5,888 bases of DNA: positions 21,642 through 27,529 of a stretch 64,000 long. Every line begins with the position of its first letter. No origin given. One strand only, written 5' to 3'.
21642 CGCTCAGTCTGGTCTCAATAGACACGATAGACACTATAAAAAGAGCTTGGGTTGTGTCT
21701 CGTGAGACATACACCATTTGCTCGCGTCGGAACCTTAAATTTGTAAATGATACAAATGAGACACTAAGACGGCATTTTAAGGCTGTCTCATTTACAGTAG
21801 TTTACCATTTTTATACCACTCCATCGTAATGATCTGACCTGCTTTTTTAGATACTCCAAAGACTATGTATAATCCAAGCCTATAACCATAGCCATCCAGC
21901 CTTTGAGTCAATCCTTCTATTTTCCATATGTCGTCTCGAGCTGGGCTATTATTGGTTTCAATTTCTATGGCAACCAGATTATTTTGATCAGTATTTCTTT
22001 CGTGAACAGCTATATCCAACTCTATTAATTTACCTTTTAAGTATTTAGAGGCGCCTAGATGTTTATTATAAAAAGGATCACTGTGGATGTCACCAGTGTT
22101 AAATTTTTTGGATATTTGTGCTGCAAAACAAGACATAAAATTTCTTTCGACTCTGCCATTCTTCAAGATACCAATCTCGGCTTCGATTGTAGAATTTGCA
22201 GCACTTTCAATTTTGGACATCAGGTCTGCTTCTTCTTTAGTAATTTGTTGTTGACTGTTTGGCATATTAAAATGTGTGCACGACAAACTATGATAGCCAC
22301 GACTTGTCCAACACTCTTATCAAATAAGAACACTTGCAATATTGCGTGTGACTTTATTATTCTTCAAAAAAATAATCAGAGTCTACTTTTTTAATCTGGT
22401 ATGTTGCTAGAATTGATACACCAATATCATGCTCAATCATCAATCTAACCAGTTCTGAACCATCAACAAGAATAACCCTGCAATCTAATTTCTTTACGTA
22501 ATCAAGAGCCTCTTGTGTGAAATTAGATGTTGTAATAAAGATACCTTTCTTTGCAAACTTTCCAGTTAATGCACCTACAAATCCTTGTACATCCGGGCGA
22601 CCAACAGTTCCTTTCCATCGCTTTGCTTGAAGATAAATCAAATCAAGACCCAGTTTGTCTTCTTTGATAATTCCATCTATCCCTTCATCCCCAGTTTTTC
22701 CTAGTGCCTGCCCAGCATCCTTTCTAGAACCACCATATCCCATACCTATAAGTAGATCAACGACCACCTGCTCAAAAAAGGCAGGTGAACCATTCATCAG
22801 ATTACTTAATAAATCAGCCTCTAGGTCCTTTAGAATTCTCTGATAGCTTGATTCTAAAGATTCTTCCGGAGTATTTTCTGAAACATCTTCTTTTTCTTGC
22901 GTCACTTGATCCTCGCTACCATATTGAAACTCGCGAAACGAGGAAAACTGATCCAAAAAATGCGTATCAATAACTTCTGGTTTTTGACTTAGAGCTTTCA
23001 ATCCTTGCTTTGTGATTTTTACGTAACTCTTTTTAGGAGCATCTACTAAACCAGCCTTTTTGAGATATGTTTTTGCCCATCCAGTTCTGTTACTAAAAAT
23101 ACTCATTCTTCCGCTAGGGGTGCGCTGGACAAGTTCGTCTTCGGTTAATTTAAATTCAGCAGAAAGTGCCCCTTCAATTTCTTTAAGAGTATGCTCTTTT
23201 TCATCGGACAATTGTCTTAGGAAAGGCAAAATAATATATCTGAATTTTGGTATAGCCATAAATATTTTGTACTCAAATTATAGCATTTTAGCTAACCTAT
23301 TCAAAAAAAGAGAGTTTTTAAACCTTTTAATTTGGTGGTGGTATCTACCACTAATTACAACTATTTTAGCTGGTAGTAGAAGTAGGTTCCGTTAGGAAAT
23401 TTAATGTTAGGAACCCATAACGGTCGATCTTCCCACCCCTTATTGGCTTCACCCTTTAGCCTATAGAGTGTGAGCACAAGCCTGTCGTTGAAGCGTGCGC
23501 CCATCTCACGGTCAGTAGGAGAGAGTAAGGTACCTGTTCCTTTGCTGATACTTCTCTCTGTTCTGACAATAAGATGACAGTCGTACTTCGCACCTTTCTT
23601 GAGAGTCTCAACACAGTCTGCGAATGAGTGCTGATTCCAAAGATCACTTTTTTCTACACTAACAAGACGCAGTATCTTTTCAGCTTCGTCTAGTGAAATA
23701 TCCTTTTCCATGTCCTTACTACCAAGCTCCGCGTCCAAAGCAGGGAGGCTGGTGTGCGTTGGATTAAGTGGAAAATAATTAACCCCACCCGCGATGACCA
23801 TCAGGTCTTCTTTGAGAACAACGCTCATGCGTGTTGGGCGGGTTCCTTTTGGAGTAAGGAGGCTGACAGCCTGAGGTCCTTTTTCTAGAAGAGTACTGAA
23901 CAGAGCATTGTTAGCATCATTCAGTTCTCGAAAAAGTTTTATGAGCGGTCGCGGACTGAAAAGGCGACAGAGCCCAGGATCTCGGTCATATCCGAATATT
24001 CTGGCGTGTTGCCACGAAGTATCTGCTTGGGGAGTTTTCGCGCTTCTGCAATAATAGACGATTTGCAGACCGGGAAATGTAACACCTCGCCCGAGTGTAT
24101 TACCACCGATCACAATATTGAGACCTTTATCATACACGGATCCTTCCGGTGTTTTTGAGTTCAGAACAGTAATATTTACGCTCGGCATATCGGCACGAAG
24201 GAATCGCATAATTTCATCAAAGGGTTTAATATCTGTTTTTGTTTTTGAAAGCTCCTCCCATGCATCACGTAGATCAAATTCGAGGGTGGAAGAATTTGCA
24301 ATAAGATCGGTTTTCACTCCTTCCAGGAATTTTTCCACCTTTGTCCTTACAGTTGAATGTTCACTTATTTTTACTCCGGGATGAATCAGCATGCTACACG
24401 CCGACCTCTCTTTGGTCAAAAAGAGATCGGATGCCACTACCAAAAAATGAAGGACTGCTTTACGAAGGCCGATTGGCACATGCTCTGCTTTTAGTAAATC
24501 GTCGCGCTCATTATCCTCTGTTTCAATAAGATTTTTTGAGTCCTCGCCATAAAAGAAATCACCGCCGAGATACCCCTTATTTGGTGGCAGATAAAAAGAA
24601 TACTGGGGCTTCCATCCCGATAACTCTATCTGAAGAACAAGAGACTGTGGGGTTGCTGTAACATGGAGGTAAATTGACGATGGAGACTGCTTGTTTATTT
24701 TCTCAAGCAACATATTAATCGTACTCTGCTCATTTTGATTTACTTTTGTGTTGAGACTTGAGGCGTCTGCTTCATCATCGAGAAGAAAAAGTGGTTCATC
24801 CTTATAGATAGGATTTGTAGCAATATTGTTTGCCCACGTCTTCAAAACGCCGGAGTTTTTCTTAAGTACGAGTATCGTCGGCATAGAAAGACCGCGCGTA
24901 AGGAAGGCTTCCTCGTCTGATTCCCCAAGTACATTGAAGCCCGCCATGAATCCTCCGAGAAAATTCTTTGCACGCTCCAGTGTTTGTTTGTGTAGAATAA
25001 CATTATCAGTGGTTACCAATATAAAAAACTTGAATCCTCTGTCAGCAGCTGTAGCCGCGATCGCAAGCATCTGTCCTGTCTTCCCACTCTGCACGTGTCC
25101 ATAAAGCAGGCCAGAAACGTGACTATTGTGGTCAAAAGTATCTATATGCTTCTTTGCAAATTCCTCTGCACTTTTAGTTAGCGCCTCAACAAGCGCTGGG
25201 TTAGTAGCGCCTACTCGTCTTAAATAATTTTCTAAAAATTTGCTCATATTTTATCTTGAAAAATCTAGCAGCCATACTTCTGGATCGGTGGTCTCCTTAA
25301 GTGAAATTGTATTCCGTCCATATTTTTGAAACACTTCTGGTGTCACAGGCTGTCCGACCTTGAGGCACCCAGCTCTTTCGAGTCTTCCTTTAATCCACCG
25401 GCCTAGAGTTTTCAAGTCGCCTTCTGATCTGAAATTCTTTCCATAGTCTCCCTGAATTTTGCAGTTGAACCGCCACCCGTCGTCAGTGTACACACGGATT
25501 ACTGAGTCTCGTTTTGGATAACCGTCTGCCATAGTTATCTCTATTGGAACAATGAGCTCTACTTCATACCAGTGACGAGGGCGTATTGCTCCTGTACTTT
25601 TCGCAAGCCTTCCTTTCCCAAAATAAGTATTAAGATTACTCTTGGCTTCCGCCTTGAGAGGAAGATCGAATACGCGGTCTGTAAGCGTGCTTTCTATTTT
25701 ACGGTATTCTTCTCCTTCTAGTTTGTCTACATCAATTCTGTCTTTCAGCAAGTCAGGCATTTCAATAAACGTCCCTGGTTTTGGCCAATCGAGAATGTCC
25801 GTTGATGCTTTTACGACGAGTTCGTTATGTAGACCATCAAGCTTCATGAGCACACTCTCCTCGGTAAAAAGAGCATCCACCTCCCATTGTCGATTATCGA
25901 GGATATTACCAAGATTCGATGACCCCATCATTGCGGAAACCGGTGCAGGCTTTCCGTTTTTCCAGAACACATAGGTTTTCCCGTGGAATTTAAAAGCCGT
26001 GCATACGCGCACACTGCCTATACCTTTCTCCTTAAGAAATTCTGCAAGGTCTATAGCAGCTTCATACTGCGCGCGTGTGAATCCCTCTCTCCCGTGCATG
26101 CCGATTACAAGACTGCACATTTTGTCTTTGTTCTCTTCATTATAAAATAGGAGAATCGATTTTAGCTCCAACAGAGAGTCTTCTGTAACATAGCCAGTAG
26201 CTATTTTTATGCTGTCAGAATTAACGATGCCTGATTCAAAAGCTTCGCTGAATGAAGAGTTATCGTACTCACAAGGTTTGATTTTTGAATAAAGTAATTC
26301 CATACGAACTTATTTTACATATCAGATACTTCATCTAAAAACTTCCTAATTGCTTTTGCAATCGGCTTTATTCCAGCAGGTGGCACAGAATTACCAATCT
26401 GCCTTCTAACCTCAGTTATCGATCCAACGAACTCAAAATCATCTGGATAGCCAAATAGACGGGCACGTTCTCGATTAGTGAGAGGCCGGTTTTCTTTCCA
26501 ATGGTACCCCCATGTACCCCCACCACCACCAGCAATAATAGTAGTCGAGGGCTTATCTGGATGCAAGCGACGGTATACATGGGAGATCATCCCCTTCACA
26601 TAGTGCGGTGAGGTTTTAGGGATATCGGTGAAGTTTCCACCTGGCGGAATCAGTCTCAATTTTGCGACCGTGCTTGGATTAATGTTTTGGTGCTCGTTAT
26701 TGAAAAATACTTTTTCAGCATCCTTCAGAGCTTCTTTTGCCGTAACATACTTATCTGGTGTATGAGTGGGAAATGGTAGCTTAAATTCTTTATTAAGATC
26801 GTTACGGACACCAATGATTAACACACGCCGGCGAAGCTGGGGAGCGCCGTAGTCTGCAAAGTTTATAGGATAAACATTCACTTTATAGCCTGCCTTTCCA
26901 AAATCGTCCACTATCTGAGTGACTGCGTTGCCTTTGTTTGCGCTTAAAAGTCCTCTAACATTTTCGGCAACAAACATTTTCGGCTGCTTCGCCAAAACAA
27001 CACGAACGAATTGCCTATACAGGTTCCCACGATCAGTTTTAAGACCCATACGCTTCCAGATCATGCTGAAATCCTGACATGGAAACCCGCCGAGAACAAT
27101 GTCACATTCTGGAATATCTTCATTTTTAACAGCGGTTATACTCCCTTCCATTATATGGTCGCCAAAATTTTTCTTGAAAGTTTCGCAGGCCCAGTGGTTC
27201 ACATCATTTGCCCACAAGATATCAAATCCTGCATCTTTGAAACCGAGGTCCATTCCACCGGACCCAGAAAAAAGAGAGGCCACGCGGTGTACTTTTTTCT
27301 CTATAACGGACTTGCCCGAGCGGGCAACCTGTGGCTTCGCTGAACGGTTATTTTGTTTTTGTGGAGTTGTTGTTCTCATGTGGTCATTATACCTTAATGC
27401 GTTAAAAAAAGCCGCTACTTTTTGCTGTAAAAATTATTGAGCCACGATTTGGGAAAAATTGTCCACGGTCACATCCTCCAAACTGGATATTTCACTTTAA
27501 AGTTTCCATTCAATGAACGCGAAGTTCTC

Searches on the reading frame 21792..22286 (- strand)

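Call 6: search_protein_families(library=pfam, proteins=[window:21792-22286:-], max_evalue=0.01)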
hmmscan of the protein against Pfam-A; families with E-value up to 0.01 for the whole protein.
window:21792-22286:- (164 aa): 0 families

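Call 7: search_protein_families(library=phrogs, proteins=[window:21792-22286:-], max_evalue=0.001)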
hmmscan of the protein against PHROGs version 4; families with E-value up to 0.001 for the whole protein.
window:21792-22286:- (164 aa): 0 families

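Call 97: search_protein_families(library=padloc, proteins=[window:21792-22286:-], max_evalue=0.001)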
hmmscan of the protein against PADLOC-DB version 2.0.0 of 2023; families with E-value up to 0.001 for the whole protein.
window:21792-22286:- (164 aa): 1 family
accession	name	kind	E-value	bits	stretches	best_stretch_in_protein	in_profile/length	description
PDLC03986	PD-Lambda-3_A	-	8.8e-05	20.5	1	85-157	89-158/159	-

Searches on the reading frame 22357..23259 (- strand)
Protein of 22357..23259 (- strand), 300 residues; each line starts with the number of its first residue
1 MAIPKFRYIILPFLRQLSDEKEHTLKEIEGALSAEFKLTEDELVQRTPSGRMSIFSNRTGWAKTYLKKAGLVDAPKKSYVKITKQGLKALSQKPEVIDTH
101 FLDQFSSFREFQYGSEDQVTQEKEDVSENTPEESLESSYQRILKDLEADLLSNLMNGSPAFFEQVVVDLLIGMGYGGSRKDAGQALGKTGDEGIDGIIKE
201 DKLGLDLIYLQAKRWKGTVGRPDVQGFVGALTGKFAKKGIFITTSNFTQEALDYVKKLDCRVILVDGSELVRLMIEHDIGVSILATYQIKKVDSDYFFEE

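Call 6: search_protein_families(library=pfam, proteins=[window:22357-23259:-], max_evalue=0.01)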
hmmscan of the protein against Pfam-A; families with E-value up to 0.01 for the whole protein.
window:22357-23259:- (300 aa): 4 families
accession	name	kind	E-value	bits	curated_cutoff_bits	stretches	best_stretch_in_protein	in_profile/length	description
PF04471.18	Mrr_cat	-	9.6e-34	116.4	21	1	157-274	4-115/115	Restriction endonuclease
PF14338.12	Mrr_N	-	8.5e-27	93.6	29.5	1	6-91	1-86/87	Mrr N-terminal domain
PF22722.2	NA-iREase1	-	4.5e-09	36.7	27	1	188-271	21-105/106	NACHT-associated inactive Restriction Endonuclease 1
PF13156.12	Mrr_cat_2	-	1.6e-05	25.2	22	1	188-278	26-118/127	Restriction endonuclease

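Call 7: search_protein_families(library=phrogs, proteins=[window:22357-23259:-], max_evalue=0.001)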
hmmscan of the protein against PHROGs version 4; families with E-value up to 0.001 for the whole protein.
window:22357-23259:- (300 aa): 2 families
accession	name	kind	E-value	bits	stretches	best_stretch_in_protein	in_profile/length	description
phrog_19856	-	unknown function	7.8e-12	46.3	1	137-276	50-180/192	-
phrog_17577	-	DNA, RNA and nucleotide metabolism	3.8e-07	30.7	1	155-258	82-178/210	restriction endonuclease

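Call 97: search_protein_families(library=padloc, proteins=[window:22357-23259:-], max_evalue=0.001)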
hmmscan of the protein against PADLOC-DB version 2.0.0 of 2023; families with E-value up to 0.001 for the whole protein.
window:22357-23259:- (300 aa): 6 families
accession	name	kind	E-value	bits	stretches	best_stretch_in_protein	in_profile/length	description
PDLC03657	mREase_IV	-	3.6e-83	277.5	1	1-298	1-315/317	Type IV methyl-directed restriction enzyme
PDLC04796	PDC-S02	-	5.2e-20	69.7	1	121-299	207-381/390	-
PDLC04819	PDC-S02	-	5.4e-19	66.6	1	119-277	164-309/334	-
PDLC04806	PDC-S02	-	1.5e-14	52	1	119-277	147-303/324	-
PDLC03663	mREase_IV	-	6.3e-10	36.3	1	154-277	409-526/544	Type IV methyl-directed restriction enzyme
PDLC04815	PDC-S02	-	2e-08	31.9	1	124-276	174-320/346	-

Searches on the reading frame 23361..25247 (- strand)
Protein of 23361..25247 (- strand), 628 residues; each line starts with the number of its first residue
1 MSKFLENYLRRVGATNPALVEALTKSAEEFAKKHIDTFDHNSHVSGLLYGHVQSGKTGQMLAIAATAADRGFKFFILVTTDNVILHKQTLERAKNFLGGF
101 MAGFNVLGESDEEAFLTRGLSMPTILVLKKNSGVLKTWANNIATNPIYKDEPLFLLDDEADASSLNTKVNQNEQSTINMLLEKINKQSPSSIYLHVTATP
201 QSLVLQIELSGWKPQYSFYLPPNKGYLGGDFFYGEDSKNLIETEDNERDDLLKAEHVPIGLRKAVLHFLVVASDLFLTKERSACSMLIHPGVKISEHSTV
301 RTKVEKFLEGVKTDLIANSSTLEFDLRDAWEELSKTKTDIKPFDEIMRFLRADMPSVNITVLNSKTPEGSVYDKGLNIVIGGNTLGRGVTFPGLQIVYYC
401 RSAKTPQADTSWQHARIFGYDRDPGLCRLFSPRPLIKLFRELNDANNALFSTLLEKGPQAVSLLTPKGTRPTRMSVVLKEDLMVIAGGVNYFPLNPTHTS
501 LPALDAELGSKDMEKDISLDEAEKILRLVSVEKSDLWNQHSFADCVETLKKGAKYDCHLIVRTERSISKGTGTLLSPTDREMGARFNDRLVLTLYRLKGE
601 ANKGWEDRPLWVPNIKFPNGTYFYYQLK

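Call 6: search_protein_families(library=pfam, proteins=[window:23361-25247:-], max_evalue=0.01)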
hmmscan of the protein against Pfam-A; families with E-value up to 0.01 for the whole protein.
window:23361-25247:- (628 aa): 3 families
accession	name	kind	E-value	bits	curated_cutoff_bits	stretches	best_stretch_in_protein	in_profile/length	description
PF10593.14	Z1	-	1.3e-31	110.4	25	1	261-454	2-205/228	Z1 domain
PF04851.21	ResIII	-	0.00024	21.5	22.5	1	33-201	14-163/164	Type III restriction enzyme, res subunit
PF18766.7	SWI2_SNF2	-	0.0041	17.2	26.7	1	32-200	7-155/221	SWI2/SNF2 ATPase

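Call 7: search_protein_families(library=phrogs, proteins=[window:23361-25247:-], max_evalue=0.001)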
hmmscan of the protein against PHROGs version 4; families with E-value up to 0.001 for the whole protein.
window:23361-25247:- (628 aa): 0 families

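Call 97: search_protein_families(library=padloc, proteins=[window:23361-25247:-], max_evalue=0.001)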
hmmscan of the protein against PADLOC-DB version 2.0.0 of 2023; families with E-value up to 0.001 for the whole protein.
window:23361-25247:- (628 aa): 2 families
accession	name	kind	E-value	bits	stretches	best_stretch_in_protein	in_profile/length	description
PDLC03202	Helicase_II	-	1.2e-178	593.3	1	3-625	2-618/621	Type II helicase domain protein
PDLC02205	MzaC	-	1.4e-15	54.3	2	343-449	536-645/952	-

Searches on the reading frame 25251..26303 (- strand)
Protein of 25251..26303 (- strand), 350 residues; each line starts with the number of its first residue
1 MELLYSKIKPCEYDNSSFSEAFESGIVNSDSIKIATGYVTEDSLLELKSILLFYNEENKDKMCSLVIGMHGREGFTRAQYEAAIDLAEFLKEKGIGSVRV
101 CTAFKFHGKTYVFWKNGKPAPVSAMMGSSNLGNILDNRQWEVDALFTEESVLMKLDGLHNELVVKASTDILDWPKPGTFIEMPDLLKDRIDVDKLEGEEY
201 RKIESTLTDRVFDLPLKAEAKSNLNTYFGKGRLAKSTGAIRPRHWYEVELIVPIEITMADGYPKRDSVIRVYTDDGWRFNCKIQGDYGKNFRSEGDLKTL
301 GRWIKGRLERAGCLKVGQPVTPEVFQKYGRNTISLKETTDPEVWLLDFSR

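Call 6: search_protein_families(library=pfam, proteins=[window:25251-26303:-], max_evalue=0.01)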
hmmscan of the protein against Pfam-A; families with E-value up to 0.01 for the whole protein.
window:25251-26303:- (350 aa): 2 families
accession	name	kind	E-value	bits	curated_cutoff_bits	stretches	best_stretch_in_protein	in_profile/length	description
PF20731.2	RE_NgoFVII_C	-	1.9e-31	109.2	23.8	1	207-338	6-130/131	NgoFVII C-terminal B3-like DNA-binding domain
PF09565.16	RE_NgoFVII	-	2.3e-24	86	23.8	1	22-148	9-134/162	NgoFVII restriction endonuclease N-terminal PLD domain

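Call 7: search_protein_families(library=phrogs, proteins=[window:25251-26303:-], max_evalue=0.001)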
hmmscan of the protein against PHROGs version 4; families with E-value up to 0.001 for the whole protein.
window:25251-26303:- (350 aa): 0 families

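Call 97: search_protein_families(library=padloc, proteins=[window:25251-26303:-], max_evalue=0.001)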
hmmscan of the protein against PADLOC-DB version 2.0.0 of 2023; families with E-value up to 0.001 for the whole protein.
window:25251-26303:- (350 aa): 1 family
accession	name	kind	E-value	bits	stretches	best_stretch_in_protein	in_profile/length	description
PDLC03530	REase_II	-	4.6e-94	313.3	1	1-349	1-345/350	Type II restriction enzyme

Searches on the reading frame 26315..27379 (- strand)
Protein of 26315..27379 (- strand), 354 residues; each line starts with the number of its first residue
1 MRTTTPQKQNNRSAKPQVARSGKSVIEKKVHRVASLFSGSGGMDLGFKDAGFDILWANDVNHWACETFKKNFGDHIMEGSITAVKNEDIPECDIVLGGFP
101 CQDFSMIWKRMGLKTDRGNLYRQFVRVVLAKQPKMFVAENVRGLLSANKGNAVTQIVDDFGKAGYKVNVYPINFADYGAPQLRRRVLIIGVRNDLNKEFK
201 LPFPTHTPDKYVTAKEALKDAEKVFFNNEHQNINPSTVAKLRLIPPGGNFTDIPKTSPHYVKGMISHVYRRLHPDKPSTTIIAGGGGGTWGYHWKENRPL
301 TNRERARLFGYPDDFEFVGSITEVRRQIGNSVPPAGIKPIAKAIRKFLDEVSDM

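Call 3: search_protein_families(library=pfam, proteins=[window:26315-27379:-], max_evalue=0.01)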
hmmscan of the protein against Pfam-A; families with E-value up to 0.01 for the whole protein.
window:26315-27379:- (354 aa): 1 family
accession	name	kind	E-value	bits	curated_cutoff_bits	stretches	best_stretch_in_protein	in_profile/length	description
PF00145.23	DNA_methylase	-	3.9e-80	270.1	22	1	32-345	2-323/324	C-5 cytosine-specific DNA methylase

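Call 7: search_protein_families(library=phrogs, proteins=[window:26315-27379:-], max_evalue=0.001)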
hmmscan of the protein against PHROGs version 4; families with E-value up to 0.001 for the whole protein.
window:26315-27379:- (354 aa): 10 families
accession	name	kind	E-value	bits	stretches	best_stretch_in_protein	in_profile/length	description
phrog_116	-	other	1.3e-81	276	1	20-351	197-496/779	DNA methyltransferase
phrog_363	-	other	3.4e-43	149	1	31-347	54-315/327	DNA methyltransferase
phrog_36001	-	unknown function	4e-17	62.7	1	118-203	488-573/715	-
phrog_23910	-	unknown function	1.9e-12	48.1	1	266-348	9-98/99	-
phrog_5999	-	other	2e-07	32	1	35-111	7-88/109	DNA methyltransferase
phrog_29583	-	other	3e-06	27.2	1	92-149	79-136/468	DNA methyltransferase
phrog_16427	-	other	4.9e-06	27.4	0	297-350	117-174/235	DNA methyltransferase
phrog_864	-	DNA, RNA and nucleotide metabolism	8.4e-06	25.5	1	88-158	692-762/1064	DNA primase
phrog_757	-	other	7.2e-05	23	1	27-146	11-133/247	DNA methyltransferase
phrog_16528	-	other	0.0009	19.8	0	298-350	171-223/236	DNA methyltransferase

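Call 97: search_protein_families(library=padloc, proteins=[window:26315-27379:-], max_evalue=0.001)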
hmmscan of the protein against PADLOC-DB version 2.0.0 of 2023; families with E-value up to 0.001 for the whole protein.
window:26315-27379:- (354 aa): 63 families (the best 25 are shown)
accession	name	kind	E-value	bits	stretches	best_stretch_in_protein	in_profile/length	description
PDLC03378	MTase_II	-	5.3e-118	392.2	1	32-351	4-333/344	Type II methyltransferase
PDLC03272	MTase_II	-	2.8e-80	268.4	1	8-351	52-393/407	Type II methyltransferase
PDLC03234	MTase_II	-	1.1e-77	259.9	2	33-224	7-205/375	Type II methyltransferase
PDLC00027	DruM2|DruM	-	8.8e-70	233.9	2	27-284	8-251/361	DNA cytosine methylase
PDLC03326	MTase_II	-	9.4e-70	233.8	2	35-220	9-213/412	Type II methyltransferase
PDLC00033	DruM2|DruM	-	3e-69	232.1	1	31-349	22-365/368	DNA cytosine methylase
PDLC00031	DruM2|DruM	-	9.2e-68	227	2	27-219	6-207/361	DNA cytosine methylase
PDLC00026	DruM2|DruM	-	1.1e-63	213.9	1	32-351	6-321/336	DNA cytosine methylase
PDLC03223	MTase_II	-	1.7e-54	183.1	2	237-351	354-469/469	Type II methyltransferase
PDLC03307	MTase_II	-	7.5e-52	174.8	1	35-351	5-372/382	Type II methyltransferase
PDLC03237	MTase_II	-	1.1e-51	173.9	2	30-198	793-975/1036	Type II methyltransferase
PDLC02650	DrmMII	-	4.7e-49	165.5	2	150-347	201-417/435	DrmMII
PDLC03330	MTase_II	-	1.2e-47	160.7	1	25-350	93-428/430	Type II methyltransferase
PDLC00030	DruM2|DruM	-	5.6e-46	155.4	2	29-201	4-194/380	DNA cytosine methylase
PDLC02649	DrmMII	-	5.6e-46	155.3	3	74-221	98-247/422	DrmMII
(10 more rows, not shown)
